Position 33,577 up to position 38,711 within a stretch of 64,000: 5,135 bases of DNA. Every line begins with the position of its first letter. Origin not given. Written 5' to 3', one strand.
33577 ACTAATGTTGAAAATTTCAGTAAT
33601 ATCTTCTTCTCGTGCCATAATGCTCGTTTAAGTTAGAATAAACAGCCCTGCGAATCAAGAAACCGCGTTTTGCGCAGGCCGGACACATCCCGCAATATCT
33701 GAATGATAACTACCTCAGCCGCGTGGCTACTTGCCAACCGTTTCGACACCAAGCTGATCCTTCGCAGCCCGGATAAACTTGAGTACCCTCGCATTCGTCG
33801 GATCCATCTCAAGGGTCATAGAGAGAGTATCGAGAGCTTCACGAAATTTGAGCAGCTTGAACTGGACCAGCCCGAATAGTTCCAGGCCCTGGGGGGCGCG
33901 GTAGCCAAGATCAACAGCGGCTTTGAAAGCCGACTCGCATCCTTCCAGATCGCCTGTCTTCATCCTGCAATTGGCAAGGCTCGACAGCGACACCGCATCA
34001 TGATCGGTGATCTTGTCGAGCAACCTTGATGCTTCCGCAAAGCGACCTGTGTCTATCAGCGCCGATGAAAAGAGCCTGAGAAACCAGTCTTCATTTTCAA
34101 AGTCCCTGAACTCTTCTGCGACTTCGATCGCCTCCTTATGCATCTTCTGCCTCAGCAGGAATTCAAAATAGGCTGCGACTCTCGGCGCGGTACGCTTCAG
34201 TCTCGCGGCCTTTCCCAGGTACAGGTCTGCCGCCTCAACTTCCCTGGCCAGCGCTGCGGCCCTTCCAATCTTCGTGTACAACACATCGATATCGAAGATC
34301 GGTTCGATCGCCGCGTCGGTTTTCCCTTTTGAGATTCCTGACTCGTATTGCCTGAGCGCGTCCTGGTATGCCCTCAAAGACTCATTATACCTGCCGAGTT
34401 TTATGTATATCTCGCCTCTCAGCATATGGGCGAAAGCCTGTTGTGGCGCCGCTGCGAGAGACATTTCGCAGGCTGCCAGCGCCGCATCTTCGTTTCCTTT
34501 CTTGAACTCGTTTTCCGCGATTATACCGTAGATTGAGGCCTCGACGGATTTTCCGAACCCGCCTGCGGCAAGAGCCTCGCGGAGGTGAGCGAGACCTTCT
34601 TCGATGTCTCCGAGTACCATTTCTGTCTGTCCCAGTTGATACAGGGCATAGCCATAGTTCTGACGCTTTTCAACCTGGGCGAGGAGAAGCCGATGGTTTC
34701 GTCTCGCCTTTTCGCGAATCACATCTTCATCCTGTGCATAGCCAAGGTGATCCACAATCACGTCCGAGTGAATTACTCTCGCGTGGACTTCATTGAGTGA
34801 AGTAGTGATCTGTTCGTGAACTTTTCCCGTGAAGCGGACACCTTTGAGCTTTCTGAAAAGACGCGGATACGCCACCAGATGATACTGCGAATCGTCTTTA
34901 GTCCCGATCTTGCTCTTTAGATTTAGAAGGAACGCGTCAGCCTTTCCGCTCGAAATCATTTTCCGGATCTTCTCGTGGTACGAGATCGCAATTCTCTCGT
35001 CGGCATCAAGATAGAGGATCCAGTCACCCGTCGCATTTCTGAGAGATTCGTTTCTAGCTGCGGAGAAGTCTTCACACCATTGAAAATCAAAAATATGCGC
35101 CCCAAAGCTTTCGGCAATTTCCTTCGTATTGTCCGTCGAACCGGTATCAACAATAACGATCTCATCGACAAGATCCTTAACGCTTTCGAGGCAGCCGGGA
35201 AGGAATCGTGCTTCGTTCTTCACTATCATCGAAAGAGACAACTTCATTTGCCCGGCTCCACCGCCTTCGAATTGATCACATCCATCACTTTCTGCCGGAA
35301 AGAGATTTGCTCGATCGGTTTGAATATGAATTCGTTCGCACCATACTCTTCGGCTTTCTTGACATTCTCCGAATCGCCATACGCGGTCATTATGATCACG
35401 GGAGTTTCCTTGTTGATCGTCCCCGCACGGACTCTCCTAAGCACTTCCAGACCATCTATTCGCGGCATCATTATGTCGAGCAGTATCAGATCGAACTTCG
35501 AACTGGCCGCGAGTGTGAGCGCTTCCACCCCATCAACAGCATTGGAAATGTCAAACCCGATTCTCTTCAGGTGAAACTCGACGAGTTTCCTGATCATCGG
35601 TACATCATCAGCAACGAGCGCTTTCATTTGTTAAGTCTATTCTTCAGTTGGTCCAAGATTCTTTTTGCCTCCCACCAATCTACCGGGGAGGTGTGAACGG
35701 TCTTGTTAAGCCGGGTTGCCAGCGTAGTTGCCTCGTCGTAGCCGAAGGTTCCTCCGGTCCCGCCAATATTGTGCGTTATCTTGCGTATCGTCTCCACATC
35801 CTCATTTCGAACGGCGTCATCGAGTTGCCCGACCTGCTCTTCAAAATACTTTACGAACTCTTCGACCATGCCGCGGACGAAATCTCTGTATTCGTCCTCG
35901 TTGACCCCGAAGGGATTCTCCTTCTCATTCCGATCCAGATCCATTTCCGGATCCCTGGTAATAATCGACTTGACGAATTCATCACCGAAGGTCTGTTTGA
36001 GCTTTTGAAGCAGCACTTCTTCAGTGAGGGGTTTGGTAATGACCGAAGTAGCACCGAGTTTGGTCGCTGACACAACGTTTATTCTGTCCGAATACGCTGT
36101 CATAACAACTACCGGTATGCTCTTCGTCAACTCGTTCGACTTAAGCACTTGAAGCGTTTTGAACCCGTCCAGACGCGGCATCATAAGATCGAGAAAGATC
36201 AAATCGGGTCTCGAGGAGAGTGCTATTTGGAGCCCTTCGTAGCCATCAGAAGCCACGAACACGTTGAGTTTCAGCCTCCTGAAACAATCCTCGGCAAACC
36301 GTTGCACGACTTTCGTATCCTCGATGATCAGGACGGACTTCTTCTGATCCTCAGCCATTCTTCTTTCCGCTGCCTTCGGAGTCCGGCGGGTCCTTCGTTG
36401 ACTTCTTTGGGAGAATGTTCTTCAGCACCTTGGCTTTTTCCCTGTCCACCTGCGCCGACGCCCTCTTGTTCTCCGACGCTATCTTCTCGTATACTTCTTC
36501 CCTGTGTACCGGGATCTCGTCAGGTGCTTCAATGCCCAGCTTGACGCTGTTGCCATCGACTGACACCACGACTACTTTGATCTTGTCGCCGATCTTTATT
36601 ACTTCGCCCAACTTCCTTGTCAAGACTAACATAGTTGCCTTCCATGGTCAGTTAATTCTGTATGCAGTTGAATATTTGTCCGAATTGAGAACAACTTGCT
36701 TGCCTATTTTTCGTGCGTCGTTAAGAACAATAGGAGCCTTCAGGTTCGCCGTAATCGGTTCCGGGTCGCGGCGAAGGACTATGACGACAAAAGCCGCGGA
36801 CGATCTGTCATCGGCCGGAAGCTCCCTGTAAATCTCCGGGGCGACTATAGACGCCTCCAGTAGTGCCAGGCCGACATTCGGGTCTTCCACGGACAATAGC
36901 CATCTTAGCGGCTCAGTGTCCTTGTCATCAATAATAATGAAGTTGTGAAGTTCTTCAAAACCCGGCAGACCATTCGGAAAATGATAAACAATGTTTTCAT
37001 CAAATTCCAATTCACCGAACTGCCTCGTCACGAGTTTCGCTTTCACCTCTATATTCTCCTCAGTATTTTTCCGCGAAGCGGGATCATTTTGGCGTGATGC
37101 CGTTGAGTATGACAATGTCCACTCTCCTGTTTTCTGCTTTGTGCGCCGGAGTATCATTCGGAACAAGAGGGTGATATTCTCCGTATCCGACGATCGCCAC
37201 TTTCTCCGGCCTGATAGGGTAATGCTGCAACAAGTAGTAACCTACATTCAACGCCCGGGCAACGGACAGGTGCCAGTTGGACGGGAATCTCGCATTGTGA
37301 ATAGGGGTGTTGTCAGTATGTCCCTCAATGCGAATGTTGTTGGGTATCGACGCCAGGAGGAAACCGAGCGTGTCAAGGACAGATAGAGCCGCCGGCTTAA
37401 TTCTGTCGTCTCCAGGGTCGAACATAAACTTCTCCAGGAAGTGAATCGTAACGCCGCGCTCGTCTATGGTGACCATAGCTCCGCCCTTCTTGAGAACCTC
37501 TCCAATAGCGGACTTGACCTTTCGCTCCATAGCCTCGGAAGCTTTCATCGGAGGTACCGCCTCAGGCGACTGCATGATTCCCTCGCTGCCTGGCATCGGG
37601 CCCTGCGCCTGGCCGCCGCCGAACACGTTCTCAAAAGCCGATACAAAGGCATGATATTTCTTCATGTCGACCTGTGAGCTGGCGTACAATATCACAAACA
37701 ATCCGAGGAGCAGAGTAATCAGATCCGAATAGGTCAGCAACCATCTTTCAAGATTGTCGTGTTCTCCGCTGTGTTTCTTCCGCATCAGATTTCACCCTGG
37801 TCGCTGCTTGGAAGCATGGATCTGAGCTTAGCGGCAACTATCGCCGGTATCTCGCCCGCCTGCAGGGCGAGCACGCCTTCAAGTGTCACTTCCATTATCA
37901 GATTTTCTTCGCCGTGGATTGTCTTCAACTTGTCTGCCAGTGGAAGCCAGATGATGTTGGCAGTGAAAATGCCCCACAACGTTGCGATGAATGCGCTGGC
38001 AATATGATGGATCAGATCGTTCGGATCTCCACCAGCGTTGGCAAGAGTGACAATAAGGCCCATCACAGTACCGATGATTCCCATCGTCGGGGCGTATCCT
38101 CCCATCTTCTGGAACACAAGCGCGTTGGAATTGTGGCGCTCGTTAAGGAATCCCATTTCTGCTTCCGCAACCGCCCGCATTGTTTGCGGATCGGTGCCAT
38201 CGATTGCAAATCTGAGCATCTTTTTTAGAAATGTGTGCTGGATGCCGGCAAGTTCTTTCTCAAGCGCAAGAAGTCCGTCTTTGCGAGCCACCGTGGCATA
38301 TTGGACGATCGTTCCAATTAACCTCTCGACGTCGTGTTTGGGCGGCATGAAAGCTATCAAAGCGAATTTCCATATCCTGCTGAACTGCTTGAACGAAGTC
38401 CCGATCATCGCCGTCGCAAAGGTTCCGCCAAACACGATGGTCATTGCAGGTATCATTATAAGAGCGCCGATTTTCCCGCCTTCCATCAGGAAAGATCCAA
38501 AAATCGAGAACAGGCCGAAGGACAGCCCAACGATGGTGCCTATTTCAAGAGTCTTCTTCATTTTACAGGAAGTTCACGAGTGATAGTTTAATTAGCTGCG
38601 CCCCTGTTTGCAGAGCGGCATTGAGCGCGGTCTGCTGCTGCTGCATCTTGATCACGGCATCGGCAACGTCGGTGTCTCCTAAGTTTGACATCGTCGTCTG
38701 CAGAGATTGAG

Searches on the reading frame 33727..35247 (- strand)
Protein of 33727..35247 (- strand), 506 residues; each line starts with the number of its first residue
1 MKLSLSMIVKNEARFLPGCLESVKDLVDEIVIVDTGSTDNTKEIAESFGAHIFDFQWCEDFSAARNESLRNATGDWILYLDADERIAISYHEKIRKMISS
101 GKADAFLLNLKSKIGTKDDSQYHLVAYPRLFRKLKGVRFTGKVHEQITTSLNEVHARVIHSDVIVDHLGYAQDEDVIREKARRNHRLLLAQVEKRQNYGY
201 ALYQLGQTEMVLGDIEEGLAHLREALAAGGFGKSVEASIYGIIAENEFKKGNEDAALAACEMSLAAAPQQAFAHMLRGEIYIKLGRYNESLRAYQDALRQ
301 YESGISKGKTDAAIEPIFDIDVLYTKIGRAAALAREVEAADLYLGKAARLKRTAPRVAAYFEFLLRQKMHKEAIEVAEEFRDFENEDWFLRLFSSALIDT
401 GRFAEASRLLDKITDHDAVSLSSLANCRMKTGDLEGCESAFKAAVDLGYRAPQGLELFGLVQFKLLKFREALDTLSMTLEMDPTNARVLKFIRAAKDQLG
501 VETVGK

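Call 9: search_protein_families(library=pfam, proteins=[window:33727-35247:-], max_evalue=0.01)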
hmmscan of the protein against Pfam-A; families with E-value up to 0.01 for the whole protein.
window:33727-35247:- (506 aa): 17 families
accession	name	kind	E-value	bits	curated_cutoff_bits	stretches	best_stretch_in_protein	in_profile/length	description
PF00535.33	Glycos_transf_2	-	7.3e-24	85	23.3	1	6-144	3-150/168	Glycosyl transferase family 2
PF00515.34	TPR_1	-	2.8e-16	59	27.8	1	271-301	1-31/34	Tetratricopeptide repeat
PF07719.23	TPR_2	-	9.4e-16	57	27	1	271-301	1-31/34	Tetratricopeptide repeat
PF13424.12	TPR_12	-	7.9e-11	42.4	30.1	1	201-268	5-76/77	Tetratricopeptide repeat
PF13432.12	TPR_16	-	3.6e-10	40.5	32.7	1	203-271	1-65/65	Tetratricopeptide repeat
PF14559.12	TPR_19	-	3.7e-10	40.4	25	1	364-418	1-56/68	Tetratricopeptide repeat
PF12895.13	ANAPC3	-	4.8e-10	40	27.2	0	408-476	14-80/82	Anaphase-promoting complex, cyclosome, subunit 3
PF13428.12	TPR_14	-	6.3e-10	39.2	23.5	0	201-229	3-31/44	Tetratricopeptide repeat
PF13371.12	TPR_9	-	1.1e-08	35.3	35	1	254-304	12-62/73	Tetratricopeptide repeat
PF13704.12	Glyco_tranf_2_4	-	5.8e-08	33.6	27.5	1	10-96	1-96/98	Glycosyl transferase family 2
PF25062.1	ARM_TT21_N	-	1.7e-06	28.4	40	1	363-425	3-65/222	Tetratricopeptide repeat protein 21 N-terminal ARM repeat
PF13181.12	TPR_8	-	1.7e-06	28.2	25.7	0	274-299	4-29/34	Tetratricopeptide repeat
PF13431.12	TPR_17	-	2.7e-05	24.5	24.4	0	260-291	2-33/34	Tetratricopeptide repeat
PF07721.20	TPR_4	-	4.6e-05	24.1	27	0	200-224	2-26/26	Tetratricopeptide repeat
PF13414.12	TPR_11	-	0.00014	21.9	26.8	0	278-299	1-22/42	TPR repeat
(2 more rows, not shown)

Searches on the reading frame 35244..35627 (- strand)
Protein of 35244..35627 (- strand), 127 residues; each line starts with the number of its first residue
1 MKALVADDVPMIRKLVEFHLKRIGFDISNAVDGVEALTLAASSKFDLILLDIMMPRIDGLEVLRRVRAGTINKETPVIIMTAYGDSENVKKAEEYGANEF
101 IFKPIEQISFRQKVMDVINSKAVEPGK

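Call 9: search_protein_families(library=pfam, proteins=[window:35244-35627:-], max_evalue=0.01)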
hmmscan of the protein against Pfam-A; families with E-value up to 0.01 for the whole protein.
window:35244-35627:- (127 aa): 2 families
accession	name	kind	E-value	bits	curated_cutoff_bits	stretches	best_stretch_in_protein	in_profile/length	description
PF00072.30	Response_reg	-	2.2e-27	95.9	30.2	1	4-114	2-110/111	Response regulator receiver domain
PF24896.1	Receiver_CRE1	-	0.0013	19.4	27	1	1-105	7-122/136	AHK4/CRE1/WOL first receiver domain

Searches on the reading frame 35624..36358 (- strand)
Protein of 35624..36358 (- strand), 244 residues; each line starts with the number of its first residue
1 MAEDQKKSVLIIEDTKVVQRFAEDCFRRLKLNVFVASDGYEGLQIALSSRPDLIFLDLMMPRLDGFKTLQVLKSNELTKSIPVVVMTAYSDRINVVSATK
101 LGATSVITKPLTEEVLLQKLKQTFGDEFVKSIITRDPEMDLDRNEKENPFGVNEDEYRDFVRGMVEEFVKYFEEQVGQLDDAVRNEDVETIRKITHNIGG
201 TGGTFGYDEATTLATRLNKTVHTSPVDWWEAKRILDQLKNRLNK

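Call 9: search_protein_families(library=pfam, proteins=[window:35624-36358:-], max_evalue=0.01)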
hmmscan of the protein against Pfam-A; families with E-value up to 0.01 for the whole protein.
window:35624-36358:- (244 aa): 2 families
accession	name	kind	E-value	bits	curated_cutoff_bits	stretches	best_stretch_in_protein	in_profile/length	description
PF00072.30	Response_reg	-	1e-24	87.3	30.2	1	9-120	1-110/111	Response regulator receiver domain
PF01627.28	Hpt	-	6.4e-07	30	24.6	1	164-222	2-60/84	Hpt domain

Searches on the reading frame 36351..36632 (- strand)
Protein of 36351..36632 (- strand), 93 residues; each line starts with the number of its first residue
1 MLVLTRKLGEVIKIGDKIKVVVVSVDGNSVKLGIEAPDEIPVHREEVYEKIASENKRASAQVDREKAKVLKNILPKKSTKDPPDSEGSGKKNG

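Call 46: search_protein_families(library=pfam, proteins=[window:36351-36632:-], max_evalue=1)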
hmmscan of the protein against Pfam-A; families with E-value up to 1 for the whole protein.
window:36351-36632:- (93 aa): 3 families
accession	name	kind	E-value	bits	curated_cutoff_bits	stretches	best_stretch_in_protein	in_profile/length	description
PF02599.21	CsrA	-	3.5e-25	88.2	27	1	1-52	1-52/53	Global regulator protein family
PF20694.2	TRADD-like_N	-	0.2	12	23.7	1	8-39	11-41/69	TRADD-like N-terminal domain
PF12281.14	NTP_transf_8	-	0.22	11.9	26.3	1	15-77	143-204/218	Nucleotidyltransferase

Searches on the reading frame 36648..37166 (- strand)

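Call 46: search_protein_families(library=pfam, proteins=[window:36648-37166:-], max_evalue=1)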
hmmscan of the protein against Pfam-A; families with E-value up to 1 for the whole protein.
window:36648-37166:- (172 aa): 2 families
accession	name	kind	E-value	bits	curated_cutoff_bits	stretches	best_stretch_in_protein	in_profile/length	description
PF02623.20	FliW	-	1.7e-25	89.6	25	1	62-171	2-122/122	FliW protein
PF12435.13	DUF3678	-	0.065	13.1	23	1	14-31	12-29/35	Protein of unknown function (DUF3678)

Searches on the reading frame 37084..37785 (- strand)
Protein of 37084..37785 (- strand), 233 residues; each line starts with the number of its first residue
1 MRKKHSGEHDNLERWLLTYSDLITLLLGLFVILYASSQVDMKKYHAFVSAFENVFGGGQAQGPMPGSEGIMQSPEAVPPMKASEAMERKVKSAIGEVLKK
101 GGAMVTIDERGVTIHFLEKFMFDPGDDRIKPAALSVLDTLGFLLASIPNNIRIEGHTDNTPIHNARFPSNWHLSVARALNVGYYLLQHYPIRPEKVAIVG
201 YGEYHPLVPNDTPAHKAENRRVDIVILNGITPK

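Call 9: search_protein_families(library=pfam, proteins=[window:37084-37785:-], max_evalue=0.01)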
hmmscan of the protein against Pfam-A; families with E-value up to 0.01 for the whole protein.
window:37084-37785:- (233 aa): 2 families
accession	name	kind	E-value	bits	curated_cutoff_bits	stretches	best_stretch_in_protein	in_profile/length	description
PF13677.11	MotB_plug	-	8.9e-18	64.1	24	1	3-55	6-58/58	Membrane MotB of proton-channel complex MotA/MotB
PF00691.25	OmpA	-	9e-17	61.7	27.2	1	121-220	1-98/98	OmpA family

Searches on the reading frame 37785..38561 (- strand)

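Call 9: search_protein_families(library=pfam, proteins=[window:37785-38561:-], max_evalue=0.01)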
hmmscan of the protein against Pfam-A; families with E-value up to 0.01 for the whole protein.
window:37785-38561:- (258 aa): 2 families
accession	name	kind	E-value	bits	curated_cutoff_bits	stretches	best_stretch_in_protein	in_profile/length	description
PF01618.21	MotA_ExbB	-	4.5e-26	91.5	22.9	1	107-223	5-125/127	MotA/TolQ/ExbB proton channel family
PF20560.3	MotA_N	-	3.5e-08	34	27.3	1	10-84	1-76/91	Motility protein A N-terminal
